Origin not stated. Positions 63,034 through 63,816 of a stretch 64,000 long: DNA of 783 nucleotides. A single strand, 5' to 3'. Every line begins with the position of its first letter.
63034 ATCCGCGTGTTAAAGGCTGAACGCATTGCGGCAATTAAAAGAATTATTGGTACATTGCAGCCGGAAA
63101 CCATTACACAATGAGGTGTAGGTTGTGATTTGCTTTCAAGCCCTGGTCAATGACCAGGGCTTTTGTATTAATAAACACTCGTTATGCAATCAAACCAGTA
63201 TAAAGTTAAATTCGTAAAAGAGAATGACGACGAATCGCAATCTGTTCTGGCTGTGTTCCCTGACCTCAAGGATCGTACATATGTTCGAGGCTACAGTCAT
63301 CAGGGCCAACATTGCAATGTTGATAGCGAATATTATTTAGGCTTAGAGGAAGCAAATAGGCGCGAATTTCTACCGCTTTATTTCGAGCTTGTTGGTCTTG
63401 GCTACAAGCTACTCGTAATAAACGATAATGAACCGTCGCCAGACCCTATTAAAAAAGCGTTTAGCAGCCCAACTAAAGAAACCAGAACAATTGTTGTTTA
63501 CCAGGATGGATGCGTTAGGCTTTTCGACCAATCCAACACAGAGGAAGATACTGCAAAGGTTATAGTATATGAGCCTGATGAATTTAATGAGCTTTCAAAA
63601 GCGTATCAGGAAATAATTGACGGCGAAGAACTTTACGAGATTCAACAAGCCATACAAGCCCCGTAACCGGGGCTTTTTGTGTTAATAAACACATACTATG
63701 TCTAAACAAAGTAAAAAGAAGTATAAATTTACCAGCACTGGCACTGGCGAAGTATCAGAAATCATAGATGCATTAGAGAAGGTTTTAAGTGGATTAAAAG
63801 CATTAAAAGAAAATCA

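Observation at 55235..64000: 24 tandem copies of a 'GC hairpin + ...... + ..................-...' cassette, one before every gene over 8.8 kb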

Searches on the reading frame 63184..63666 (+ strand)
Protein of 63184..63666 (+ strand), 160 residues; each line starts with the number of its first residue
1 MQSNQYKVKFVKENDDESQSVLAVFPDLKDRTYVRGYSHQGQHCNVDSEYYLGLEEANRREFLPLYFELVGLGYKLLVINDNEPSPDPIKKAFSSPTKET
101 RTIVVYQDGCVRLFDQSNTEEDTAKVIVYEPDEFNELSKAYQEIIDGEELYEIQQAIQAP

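Call 23: find_encoding_contigs(protein=window:63184-63666:+, flank=10000, max_places=6)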
Protein window:63184-63666:+ (160 aa): no gene with exactly this product is on record in the collection.

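Call 46: search_protein_families(library=pfam, proteins=[window:63184-63666:+], max_evalue=0.05)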
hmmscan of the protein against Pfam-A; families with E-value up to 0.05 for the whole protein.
window:63184-63666:+ (160 aa): 0 families
